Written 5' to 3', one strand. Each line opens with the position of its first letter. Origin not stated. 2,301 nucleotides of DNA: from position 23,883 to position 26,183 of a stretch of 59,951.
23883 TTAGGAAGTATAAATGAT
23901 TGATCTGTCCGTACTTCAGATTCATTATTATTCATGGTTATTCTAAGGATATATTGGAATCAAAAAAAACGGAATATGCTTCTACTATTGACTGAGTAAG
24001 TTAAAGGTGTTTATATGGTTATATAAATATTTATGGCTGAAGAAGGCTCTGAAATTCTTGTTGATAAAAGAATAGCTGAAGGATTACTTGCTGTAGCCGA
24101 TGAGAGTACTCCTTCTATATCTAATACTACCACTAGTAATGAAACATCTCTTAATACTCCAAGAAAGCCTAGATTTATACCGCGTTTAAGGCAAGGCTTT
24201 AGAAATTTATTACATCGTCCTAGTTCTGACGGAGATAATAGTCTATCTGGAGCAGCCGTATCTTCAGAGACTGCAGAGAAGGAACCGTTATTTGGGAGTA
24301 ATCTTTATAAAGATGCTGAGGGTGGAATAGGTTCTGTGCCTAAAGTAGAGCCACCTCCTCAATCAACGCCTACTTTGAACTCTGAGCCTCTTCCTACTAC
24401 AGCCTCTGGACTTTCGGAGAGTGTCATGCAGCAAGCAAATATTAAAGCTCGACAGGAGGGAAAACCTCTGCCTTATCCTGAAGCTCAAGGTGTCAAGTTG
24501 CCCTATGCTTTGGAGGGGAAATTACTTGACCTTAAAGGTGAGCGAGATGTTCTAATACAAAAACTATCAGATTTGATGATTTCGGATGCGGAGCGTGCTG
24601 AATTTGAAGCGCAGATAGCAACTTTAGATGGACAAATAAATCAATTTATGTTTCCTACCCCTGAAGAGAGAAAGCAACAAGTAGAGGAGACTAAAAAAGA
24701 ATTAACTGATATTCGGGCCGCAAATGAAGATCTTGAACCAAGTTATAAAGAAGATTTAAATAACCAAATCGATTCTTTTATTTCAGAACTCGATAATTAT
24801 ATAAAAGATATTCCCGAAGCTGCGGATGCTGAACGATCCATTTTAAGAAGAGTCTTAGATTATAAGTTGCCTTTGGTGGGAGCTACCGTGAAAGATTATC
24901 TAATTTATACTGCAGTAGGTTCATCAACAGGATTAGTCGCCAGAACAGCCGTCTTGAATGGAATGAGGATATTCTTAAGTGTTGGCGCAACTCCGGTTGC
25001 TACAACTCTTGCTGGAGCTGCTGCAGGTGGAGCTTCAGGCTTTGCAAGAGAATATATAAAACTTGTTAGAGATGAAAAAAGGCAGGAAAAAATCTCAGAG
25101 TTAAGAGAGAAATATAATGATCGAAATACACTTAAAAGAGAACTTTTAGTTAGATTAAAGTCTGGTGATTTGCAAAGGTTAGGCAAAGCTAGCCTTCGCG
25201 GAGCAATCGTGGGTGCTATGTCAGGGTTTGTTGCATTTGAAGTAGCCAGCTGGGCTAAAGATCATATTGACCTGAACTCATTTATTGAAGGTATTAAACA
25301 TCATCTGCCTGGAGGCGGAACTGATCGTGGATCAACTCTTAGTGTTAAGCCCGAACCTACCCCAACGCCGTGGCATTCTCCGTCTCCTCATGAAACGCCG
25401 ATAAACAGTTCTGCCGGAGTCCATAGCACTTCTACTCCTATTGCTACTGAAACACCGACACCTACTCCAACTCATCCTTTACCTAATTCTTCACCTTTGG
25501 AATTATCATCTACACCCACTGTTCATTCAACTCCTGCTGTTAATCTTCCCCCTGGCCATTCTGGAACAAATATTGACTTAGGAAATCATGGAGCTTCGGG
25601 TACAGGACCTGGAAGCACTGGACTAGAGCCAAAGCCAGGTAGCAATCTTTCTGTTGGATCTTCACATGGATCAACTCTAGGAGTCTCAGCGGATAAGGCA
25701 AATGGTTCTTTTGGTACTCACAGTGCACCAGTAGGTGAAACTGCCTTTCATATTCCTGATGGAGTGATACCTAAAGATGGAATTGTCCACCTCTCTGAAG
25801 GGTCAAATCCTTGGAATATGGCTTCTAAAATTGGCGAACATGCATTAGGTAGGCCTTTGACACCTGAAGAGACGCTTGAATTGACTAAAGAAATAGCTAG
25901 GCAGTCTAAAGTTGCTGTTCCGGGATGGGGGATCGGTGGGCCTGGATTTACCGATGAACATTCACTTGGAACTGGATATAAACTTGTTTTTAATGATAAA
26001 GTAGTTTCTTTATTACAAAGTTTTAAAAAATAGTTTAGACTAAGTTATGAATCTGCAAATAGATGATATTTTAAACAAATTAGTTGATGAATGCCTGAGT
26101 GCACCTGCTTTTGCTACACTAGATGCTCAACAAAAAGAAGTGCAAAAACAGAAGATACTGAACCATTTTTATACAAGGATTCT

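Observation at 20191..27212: Divergent cluster of orphan envelope proteins built around an LCP-like protein: candidate uncharacterised cell-surface system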

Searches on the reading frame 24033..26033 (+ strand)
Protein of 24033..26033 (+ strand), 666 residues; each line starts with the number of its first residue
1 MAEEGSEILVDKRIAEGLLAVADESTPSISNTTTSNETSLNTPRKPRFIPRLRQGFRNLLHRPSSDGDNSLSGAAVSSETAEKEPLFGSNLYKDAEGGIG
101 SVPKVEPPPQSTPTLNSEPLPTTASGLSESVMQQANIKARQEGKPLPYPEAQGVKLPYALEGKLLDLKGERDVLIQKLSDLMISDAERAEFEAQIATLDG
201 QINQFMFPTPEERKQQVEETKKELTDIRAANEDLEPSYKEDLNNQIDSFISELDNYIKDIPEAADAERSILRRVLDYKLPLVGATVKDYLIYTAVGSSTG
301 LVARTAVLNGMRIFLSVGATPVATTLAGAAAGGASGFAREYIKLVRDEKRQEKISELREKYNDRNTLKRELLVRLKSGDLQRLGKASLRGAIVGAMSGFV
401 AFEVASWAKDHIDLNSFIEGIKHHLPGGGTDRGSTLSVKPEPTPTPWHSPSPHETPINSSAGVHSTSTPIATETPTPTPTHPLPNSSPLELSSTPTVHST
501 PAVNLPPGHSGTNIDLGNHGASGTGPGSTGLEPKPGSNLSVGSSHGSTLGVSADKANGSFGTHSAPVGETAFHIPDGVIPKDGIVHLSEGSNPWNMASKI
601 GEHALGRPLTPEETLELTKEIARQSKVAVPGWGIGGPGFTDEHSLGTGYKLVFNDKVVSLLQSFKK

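Call 3: search_protein_families(library=pfam, proteins=[window:24033-26033:+], max_evalue=1)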
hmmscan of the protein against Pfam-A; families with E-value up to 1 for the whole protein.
window:24033-26033:+ (666 aa): 3 families
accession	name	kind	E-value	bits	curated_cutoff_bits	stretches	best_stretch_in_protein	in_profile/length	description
PF06810.17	Phage_scaffold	-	0.16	12.3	35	1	180-246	35-99/170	Phage capsid assembly scaffolding protein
PF21277.2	T6SS_VgrG3-like_C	-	0.21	12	27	1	194-304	34-134/183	Type VI secretion system spike protein VgrG3-like, C-terminal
PF18052.6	Rx_N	-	0.23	12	27.7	1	176-260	7-68/93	Rx N-terminal domain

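Call 4: search_protein_families(library=ncbifam, proteins=[window:24033-26033:+], max_evalue=1)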
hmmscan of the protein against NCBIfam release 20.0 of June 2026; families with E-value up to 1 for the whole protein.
window:24033-26033:+ (666 aa): 5 families
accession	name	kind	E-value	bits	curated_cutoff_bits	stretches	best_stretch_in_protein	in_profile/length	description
NF033928.1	alph_xenorhab_A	subfamily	0.035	13.4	125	1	180-368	132-261/339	alpha-xenorhabdolysin family binary toxin subunit A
TIGR04527.1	mycoplas_twoTM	subfamily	0.088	12.5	125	1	191-259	66-132/248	MG_279/MG_280 family protein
TIGR01843.1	type_I_hlyD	subfamily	0.18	10.8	208.65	1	179-237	209-267/422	HlyD family type I secretion periplasmic adaptor subunit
NF045487.1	ASRP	equivalog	0.36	9.4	300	1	168-260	414-499/593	archaea-specific SMC-related protein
TIGR04523.1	Mplasa_alph_rch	subfamily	0.92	7.3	270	1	185-255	460-528/745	helix-rich protein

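Call 6: find_homologous_proteins(query=window:24033-26033:+)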
Query window:24033-26033:+ (666 aa): 2 proteins with E <= 0.001 among 8000 candidates.
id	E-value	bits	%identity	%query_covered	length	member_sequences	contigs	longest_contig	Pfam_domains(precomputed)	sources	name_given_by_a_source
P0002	0.0e+0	1476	100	100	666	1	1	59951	-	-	-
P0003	2.9e-142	494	47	81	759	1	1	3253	-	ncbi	-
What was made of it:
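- Tried and rejected: The 666-aa protein found one homologue (call 6).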

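Call 8: find_encoding_contigs(protein=P0003, flank=10000)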
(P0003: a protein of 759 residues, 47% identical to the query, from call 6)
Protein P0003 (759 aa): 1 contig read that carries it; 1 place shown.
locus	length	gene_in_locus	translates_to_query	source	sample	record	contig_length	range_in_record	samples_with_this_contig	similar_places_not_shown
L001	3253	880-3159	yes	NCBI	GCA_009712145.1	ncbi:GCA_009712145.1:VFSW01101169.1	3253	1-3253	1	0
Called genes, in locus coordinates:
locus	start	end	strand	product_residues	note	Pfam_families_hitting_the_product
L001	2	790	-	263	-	?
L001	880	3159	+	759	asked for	-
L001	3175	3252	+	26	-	?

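Call 13: find_related_loci(query=A1, collection=genome_contigs, flank=10000)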
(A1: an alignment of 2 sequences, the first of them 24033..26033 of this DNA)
Query A1 (666 aa) in genome_contigs; peptide patterns used: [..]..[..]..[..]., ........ (x = any residue, [..] = any of these).
193 stretches matched a pattern, but none encodes a relative of the query by tblastn (E <= 1e-3).

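Call 14: find_related_loci(query=A1, collection=metagenome_contigs, flank=10000)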
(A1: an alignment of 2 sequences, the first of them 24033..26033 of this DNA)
Query A1 (666 aa) in metagenome_contigs; peptide patterns used: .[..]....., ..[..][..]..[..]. (x = any residue, [..] = any of these).
344 stretches matched a pattern; 1 encode a relative of the query (tblastn E <= 1e-3); 1 distinct loci.
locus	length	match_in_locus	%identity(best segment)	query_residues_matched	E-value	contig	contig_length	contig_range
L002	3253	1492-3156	47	128-666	2e-148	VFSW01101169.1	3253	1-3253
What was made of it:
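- Tried and rejected: DNA-pattern scans with the 666 alignment found nothing in GTDB genomes and only the same contig in JGI metagenomes (calls 13, 14).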

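Call 34: search_solved_structures(query=A1, max_evalue=10, show_alignments=3)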
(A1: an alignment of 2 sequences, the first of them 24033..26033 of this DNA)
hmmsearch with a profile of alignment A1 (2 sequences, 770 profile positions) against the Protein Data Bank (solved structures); distinct sequences matched with E-value up to 10: 6.
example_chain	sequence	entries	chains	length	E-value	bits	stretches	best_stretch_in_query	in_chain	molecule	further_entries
9ugr_A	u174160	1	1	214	0.016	16.7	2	315-361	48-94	Syn-F4-Link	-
6ofp_A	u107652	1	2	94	0.35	12.3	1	295-366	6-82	Protein bicaudal D homolog 2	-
8h7c_A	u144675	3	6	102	0.53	11.7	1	315-360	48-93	De novo ferric enterobactin esterase Syn-F4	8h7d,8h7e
4ytd_A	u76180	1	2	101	0.89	11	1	295-364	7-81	Protein bicaudal D homolog 1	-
4jad_A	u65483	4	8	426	2.4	9.6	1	391-452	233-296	Citrate synthase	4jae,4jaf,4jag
6h9l_A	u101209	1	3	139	9.3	7.6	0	272-348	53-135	Uncharacterized protein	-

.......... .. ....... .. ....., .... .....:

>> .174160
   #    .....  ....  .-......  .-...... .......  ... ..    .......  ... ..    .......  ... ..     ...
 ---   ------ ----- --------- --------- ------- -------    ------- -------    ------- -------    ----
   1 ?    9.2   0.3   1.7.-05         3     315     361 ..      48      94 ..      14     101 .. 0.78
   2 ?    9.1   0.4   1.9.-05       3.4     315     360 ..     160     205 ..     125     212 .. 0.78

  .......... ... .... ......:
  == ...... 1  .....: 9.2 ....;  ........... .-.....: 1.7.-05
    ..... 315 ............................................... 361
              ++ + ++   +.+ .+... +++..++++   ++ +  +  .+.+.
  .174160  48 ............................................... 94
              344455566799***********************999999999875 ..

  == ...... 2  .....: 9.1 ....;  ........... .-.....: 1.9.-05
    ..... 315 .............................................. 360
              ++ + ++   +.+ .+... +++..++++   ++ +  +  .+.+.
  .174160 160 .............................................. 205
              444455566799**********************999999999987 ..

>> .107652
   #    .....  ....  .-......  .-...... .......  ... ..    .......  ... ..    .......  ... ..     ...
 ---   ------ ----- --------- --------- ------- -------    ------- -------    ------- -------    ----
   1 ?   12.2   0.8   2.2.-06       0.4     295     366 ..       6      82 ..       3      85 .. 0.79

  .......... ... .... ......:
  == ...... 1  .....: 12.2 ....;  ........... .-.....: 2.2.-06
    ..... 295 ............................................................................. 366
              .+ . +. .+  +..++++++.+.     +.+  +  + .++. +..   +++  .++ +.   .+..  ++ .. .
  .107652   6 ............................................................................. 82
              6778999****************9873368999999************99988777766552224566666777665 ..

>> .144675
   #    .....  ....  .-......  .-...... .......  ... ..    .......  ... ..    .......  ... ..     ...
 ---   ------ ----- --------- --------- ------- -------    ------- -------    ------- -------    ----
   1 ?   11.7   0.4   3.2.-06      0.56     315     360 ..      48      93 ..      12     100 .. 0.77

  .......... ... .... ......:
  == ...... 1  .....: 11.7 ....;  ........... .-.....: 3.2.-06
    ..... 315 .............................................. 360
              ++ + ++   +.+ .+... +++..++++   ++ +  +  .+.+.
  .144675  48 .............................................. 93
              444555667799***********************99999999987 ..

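Call 36: search_protein_families(library=phrogs, proteins=[window:24033-26033:+], max_evalue=0.1)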
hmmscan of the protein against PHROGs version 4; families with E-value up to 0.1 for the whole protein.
window:24033-26033:+ (666 aa): 2 families
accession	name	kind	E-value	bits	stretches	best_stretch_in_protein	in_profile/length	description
phrog_233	-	head and packaging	0.021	16.5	0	185-235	54-106/161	head scaffolding protein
phrog_38517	-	unknown function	0.048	14.7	0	233-260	93-120/123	-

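Call 37: search_protein_families(library=padloc, proteins=[window:24033-26033:+], max_evalue=0.1)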
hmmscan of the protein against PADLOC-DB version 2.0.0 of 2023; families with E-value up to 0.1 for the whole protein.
window:24033-26033:+ (666 aa): 3 families
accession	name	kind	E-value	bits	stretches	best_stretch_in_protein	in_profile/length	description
PDLC03859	LmuB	-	0.00052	17.3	1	163-282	375-503/611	-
PDLC03841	LeoBC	-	0.00066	16.9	1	171-363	347-527/601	-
PDLC03864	LmuB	-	0.032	10.7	1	164-249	434-521/657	-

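Call 105: find_related_loci(query=A7, collection=viral_contigs, flank=10000)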
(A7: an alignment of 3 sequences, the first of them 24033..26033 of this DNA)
Query A7 (666 aa) in viral_contigs; peptide patterns used: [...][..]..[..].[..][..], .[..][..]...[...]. (x = any residue, [..] = any of these).
42 stretches matched a pattern, but none encodes a relative of the query by tblastn (E <= 1e-3).

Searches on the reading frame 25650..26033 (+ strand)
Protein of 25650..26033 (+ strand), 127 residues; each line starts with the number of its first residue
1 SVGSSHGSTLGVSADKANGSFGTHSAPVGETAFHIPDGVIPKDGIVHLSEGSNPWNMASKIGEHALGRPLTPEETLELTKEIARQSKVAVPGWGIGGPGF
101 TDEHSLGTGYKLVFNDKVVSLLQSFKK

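Call 39: search_protein_families(library=pfam, proteins=[window:25650-26033:+], max_evalue=10)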
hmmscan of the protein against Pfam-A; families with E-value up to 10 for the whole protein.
window:25650-26033:+ (127 aa): 0 families

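Call 60: predict_structure(alignment_id=A2)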
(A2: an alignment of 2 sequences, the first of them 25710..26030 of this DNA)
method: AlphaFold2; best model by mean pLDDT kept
length: 107 residues; sequences in the alignment: 2
mean_pLDDT: 60.6   pTM: 0.54
mean pLDDT of the five models: 60.6, 60.6, 59.7, 59.0, 53.3
residues with pLDDT >= 90: 0; 70-90: 41; 50-70: 34; < 50: 32
segments of 3 or more residues with pLDDT < 50: 1-14, 68-83
pLDDT, mean of each block of 10 residues (from residue 1): 36 51 62 71 78 81 62 36 49 70 75
secondary structure, 60 per line:
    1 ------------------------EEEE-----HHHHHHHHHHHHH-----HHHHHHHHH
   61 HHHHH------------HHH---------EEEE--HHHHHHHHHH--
elements in order: E25-28 H34-46 H52-65 E90-93 H96-105
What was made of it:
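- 24033..26033 (+): 666-aa membrane protein. Layout: disordered N-terminus, conserved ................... motif, coiled coil, two Gly/Ala-rich TM segments forming a hairpin, a charged cytoplasmic helix, a third TM segment, a Pro/Thr stalk of about 140 aa, and a conserved C-terminal domain of about 100 aa (beta-alpha-alpha-beta-alpha). The AF2 model of residues 560-666 has pLDDT 60.6 (call 60).
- On LysM (PF01476), for the 666 C-terminal domain: The AF2 model (pLDDT 60.6) has elements E25-28, H34-46, H52-65, E90-93 and H96-105 (call 60).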

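Call 64: fold_search(model_id=the predicted structure, library=pdb)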
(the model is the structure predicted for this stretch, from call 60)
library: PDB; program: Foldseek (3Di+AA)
matches with E <= 10: 30; with E <= 0.001: 0
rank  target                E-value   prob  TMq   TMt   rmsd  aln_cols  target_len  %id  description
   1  4w7p_A                1.6e+00  0.03  0.17  0.07  13.5       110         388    9  Crystal Structure of ROCK 1 bound to YB-15-QD37 (released 2014-10-15)
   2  2esm_A                2.2e+00  0.03  0.19  0.07  13.3       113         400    9  Crystal Structure of ROCK 1 bound to fasudil (released 2005-11-08)
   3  5wne_A                2.3e+00  0.02  0.18  0.08  10.2       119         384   11  X-RAY CO-STRUCTURE OF RHO-ASSOCIATED PROTEIN KINASE (ROCK1) WITH A HIGHLY SELECTIVE INHIBITOR (released 2018-08-01)
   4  3ncz_A                2.8e+00  0.02  0.18  0.07  10.7       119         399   12  X-Ray Co-structure of Rho-Associated Protein Kinase (ROCK1) with a potent 2H-isoquinolin-1-one inhibitor (released 2010-12-08)
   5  8zh5                  3.0e+00  0.03  0.20  0.07  11.6       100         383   12  The Crystal Structure of the ROCK1 from Biortus. (released 2024-06-26)
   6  5wnf_A                3.0e+00  0.02  0.19  0.07  13.4       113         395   10  X-RAY CO-STRUCTURE OF RHO-ASSOCIATED PROTEIN KINASE (ROCK1) WITH A HIGHLY SELECTIVE INHIBITOR (released 2018-08-01)
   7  5dd4                  3.6e+00  0.06  0.27  0.16   7.5        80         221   14  Apo structure of transcriptional factor AraR from Bacteroides thetaiotaomicron VPI (released 2015-09-09)
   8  9gb2_S                3.8e+00  0.09  0.35  0.20   8.8        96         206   10  Extended phiCD508 baseplate (released 2025-03-26)
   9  9g8s_S                4.6e+00  0.12  0.34  0.20   5.7        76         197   10  C3 reconstruction of extended phiCD508 needle (released 2025-04-09)
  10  5wne_C                4.9e+00  0.01  0.16  0.08  11.4       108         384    9  X-RAY CO-STRUCTURE OF RHO-ASSOCIATED PROTEIN KINASE (ROCK1) WITH A HIGHLY SELECTIVE INHIBITOR (released 2018-08-01)
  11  5h0p                  5.2e+00  0.06  0.27  0.28   5.5        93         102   15  Crystal structure of EF-hand protein mutant (released 2017-09-13)
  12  7ygy                  5.9e+00  0.06  0.27  0.29   5.2        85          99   15  Crystal structure of the Zn2+-bound EFhd2/Swiprosin-1 (released 2023-03-15)
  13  5i2l                  5.9e+00  0.06  0.26  0.27   5.3        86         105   16  Structure of EF-hand containing protein (released 2016-12-28)
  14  8afa_A                6.7e+00  0.06  0.18  0.06   3.2        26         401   23  Cryo-EM structure of a substrate-bound glutamate transporter homologue GltTk encapsulated within a nanodisc (released 2023-04-05)
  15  8afa_B                6.7e+00  0.06  0.18  0.06   3.2        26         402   23  Cryo-EM structure of a substrate-bound glutamate transporter homologue GltTk encapsulated within a nanodisc (released 2023-04-05)
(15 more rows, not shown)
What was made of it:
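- On LysM (PF01476), for the 666 C-terminal domain: Foldseek against PDB gave nothing below E=1 (call 64).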

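Call 98: fold_search(model_id=the predicted structure, library=viral)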
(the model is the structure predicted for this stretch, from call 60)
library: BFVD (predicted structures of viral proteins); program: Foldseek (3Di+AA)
matches with E <= 10: 45; with E <= 0.001: 0
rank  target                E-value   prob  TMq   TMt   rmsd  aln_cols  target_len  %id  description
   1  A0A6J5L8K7            1.4e+00  0.20  0.35  0.13  12.1        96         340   14  LysM domain [uncultured Caudovirales phage]
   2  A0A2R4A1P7            1.5e+00  0.10  0.31  0.25  15.3       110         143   10  (no name in the UniProt tables at hand)
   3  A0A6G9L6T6            1.7e+00  0.15  0.35  0.20  12.4        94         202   14  LysM domain-containing peptidoglycan-binding protein [Bacillus phage vB_BcM_Sam46]
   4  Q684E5                1.8e+00  0.12  0.39  0.38   7.9       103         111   13  (no name in the UniProt tables at hand)
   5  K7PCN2                1.9e+00  0.08  0.26  0.07  14.9        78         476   19  ORF69 [Cyprinid herpesvirus 2]
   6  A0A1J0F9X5            2.2e+00  0.13  0.39  0.32  11.3       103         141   14  (no name in the UniProt tables at hand)
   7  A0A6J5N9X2            2.3e+00  0.14  0.34  0.43  11.8        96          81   17  LysM domain-containing protein [uncultured Caudovirales phage]
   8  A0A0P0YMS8            2.8e+00  0.02  0.18  0.12   8.1        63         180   16  (no name in the UniProt tables at hand)
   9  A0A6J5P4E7            3.0e+00  0.03  0.19  0.20   6.0        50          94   24  Uncharacterized protein [uncultured Caudovirales phage]
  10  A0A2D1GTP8            3.4e+00  0.07  0.27  0.12  10.9        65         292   11  P protein [Maize yellow striate virus]
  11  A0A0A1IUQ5            3.4e+00  0.04  0.17  0.22   9.4        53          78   19  Uncharacterized protein [Pseudomonas phage vB_PaeP_PAO1_Ab05]
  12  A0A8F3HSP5            3.4e+00  0.04  0.24  0.14   9.1        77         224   19  Protein kinase domain-containing protein [Ranid herpesvirus 4]
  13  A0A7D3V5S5            4.3e+00  0.02  0.20  0.04  21.1       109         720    8  Uncharacterized protein [Fadolivirus FV1/VV64]
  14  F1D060                4.6e+00  0.02  0.24  0.21   9.6        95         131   17  Uncharacterized protein [Vibrio phage ICP3_2009_B]
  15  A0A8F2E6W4            4.9e+00  0.08  0.30  0.16   6.5        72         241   11  Uncharacterized protein [Streptomyces phage KimJongPhill]
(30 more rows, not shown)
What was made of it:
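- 24033..26033 (+): Foldseek gave nothing significant, although LysM-named proteins top the viral list at E>1 (calls 64, 98).
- On LysM (PF01476), for the 666 C-terminal domain: In BFVD, ranks 1, 3, 7, 18 and 33 are LysM-named, but at E=1.4-8.5 with TM about 0.35 (call 98).
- Closest known: LysM peptidoglycan-binding modules on stalked surface proteins. Same: LysM-named phage proteins head the BFVD fold hits (calls 60, 98).
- Closest known: LysM peptidoglycan-binding modules on stalked surface proteins. Different: All Foldseek E-values exceed 1 with TM about 0.35 (calls 64, 98).
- The tip-domain model is beta-alpha-alpha-beta-alpha, and LysM-named proteins rank 1, 3, 7, 18 and 33 in the viral fold search (calls 60, 98).
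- Tried and rejected: Fold searches with the 666 tip domain gave nothing significant against PDB or BFVD (calls 64, 98).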
